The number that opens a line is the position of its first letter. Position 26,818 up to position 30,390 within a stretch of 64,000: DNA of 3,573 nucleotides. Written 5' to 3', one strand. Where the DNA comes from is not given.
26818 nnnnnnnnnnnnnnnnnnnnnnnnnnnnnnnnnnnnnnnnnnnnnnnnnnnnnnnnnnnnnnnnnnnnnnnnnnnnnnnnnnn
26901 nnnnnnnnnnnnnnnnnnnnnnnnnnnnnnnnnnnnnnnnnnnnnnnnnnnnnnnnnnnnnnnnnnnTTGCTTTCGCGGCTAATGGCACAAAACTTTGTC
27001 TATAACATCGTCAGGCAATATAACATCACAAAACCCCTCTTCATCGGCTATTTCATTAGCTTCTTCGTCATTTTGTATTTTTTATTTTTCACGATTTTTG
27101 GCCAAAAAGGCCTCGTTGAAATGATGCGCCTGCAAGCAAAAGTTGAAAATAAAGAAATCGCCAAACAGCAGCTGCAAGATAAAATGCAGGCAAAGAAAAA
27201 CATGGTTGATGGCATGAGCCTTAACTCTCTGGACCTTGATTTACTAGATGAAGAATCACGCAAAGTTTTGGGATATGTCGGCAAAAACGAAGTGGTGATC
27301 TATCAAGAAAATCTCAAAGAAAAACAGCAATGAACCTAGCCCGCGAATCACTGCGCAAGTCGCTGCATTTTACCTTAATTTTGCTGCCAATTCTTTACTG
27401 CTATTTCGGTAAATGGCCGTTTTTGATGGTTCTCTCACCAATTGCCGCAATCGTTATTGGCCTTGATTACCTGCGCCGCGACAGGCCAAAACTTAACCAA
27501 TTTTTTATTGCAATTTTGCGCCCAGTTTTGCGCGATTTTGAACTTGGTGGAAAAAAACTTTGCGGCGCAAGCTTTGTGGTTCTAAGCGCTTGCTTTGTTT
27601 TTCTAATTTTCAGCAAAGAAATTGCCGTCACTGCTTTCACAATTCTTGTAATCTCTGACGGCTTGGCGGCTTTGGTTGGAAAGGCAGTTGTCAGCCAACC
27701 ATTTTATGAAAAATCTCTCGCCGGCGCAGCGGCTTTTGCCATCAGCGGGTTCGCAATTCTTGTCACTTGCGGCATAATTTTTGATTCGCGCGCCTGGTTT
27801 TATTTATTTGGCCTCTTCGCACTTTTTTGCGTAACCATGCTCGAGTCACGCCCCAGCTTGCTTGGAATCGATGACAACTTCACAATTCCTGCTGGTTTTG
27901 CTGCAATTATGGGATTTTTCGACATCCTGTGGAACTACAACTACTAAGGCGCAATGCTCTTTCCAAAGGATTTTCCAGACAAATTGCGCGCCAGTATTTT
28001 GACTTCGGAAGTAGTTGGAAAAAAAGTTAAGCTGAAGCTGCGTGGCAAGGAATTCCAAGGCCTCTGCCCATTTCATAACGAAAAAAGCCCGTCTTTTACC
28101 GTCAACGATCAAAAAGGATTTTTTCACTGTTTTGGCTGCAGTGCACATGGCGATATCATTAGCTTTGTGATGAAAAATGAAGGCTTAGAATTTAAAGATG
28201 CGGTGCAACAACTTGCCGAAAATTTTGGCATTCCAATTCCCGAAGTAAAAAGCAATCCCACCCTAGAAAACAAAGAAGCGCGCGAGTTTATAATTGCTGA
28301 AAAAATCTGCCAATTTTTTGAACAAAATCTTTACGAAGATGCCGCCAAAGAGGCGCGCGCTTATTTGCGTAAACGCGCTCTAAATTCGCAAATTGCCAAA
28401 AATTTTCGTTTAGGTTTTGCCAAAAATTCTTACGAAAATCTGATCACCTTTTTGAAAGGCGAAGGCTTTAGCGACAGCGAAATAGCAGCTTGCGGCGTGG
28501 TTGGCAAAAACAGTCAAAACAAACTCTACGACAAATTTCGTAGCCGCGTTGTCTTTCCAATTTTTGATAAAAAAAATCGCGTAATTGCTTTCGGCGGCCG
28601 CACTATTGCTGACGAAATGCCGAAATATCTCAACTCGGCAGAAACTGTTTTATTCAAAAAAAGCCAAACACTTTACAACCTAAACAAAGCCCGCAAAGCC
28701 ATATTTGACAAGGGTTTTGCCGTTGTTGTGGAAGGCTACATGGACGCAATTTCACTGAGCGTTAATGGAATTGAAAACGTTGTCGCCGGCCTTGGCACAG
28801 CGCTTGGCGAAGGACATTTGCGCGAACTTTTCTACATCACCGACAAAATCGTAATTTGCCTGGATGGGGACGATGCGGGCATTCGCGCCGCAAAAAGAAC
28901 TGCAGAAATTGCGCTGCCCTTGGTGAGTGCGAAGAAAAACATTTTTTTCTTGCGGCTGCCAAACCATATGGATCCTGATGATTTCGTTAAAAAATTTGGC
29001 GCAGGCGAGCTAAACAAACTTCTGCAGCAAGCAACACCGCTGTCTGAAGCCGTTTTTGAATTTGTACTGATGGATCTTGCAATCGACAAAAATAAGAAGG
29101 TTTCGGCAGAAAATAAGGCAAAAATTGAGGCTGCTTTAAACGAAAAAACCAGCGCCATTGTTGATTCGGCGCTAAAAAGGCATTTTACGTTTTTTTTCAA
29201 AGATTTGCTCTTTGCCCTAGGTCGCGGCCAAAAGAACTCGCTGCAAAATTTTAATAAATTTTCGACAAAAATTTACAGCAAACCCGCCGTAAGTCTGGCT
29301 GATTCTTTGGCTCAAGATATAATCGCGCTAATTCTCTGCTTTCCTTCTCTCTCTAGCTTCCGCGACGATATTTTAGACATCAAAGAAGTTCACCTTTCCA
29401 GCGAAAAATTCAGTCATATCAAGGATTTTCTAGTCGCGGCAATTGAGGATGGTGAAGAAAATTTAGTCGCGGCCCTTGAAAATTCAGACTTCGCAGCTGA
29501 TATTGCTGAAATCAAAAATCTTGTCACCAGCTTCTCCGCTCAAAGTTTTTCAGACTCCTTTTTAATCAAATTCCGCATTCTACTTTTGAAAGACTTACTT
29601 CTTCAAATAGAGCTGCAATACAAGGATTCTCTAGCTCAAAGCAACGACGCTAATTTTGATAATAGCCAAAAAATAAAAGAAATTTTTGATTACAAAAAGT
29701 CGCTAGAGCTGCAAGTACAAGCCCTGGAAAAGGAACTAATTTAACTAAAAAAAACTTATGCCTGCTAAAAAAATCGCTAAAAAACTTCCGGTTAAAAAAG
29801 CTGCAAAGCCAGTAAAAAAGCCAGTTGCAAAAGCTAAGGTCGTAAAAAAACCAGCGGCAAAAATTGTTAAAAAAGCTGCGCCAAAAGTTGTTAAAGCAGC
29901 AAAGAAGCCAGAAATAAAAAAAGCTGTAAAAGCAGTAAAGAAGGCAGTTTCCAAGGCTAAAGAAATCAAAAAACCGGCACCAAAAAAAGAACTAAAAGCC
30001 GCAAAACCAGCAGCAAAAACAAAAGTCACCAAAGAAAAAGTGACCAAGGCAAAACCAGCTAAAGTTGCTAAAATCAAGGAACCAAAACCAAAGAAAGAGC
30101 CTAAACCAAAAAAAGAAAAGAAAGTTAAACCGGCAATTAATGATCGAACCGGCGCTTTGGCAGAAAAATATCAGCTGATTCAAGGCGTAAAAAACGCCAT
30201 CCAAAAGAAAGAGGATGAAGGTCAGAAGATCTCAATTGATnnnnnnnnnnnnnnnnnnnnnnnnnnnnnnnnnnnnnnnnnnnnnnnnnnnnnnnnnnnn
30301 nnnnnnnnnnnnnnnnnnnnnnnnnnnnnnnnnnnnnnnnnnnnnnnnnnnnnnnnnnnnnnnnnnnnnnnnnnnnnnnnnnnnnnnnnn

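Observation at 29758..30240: Sigma-70 (RpoD) carries a ~125-aa histone-H1-like Lys/Ala/Pro extension (48 Lys in the first 120 residues)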

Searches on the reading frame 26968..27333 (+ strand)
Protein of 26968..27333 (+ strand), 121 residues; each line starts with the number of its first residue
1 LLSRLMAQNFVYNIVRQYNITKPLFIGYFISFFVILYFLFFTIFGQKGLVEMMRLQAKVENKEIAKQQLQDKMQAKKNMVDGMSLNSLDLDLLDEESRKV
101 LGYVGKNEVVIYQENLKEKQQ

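Call 48: search_protein_families(library=pfam, proteins=[window:26968-27333:+], max_evalue=0.001)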
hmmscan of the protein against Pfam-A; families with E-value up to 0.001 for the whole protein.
window:26968-27333:+ (121 aa): 1 family
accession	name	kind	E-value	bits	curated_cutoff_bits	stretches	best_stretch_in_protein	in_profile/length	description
PF04977.20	DivIC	-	1.6e-08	34.6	28.9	1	34-111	1-75/80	Septum formation initiator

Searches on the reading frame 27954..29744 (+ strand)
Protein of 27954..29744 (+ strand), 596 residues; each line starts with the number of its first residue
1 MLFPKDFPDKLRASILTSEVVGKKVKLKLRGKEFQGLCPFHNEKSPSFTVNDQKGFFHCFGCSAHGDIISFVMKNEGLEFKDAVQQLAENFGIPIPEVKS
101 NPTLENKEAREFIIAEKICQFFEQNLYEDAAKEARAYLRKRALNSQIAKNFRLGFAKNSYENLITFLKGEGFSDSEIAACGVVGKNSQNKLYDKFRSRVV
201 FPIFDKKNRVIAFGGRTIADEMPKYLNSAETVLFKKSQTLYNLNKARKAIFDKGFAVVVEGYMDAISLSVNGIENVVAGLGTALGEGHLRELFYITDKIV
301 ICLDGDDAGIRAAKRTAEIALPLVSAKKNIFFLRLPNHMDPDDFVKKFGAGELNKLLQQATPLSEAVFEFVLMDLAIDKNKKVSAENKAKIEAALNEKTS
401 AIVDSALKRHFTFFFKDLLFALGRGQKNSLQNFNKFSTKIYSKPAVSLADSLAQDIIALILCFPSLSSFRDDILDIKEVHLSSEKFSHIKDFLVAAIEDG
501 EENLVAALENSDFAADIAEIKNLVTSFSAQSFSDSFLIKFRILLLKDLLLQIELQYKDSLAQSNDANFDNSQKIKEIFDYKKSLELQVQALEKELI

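Call 48: search_protein_families(library=pfam, proteins=[window:27954-29744:+], max_evalue=0.001)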
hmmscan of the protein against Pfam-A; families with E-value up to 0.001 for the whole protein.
window:27954-29744:+ (596 aa): 6 families
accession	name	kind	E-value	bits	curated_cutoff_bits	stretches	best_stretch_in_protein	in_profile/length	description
PF08275.17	DNAG_N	-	9.5e-40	136.1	26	1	121-247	1-128/128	DNA primase catalytic core, N-terminal domain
PF01807.25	Zn_ribbon_DnaG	-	7.5e-34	115.9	24.9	1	5-97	3-95/98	CHC2 zinc finger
PF13155.12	Toprim_2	-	6e-19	68.6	22.1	1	257-344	1-87/88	Toprim-like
PF13662.12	Toprim_4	-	1.2e-15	57.9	25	1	256-320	3-73/85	Toprim domain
PF01751.28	Toprim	-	1.5e-10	41.6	23.1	1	257-334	3-95/96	Toprim domain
PF13362.12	Toprim_3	-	5e-05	24.1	27.2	1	257-349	3-93/95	Toprim domain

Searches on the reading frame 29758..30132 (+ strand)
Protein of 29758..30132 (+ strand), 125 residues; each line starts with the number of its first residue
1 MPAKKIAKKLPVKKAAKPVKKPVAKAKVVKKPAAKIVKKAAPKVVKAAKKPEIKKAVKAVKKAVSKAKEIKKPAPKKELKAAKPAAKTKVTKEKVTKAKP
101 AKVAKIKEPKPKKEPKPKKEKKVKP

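Call 49: find_homologous_proteins(query=window:29758-30132:+, max_evalue=0.001)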
Query window:29758-30132:+: 8000 candidates shared short words with the query, none scored E <= 0.001.

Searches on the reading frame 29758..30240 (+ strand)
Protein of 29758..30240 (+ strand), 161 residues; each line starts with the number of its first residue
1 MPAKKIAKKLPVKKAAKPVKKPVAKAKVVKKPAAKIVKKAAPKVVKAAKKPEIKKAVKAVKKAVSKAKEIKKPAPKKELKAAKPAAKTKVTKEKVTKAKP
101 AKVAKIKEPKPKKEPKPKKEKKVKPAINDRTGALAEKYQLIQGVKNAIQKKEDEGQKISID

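Call 18: search_protein_families(library=pfam, proteins=[window:29758-30240:+], max_evalue=10)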
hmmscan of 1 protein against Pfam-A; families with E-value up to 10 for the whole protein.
window:29758-30240:+ (161 aa): 1 family
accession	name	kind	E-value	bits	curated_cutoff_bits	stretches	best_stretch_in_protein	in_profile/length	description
PF15623.11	CT47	-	8.6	6.7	27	0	44-123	204-277/279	Cancer/testis gene family 47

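Call 35: search_solved_structures(query=window:29758-30147:+, max_evalue=10)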
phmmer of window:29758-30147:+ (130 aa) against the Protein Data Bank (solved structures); distinct sequences matched with E-value up to 10: 0.
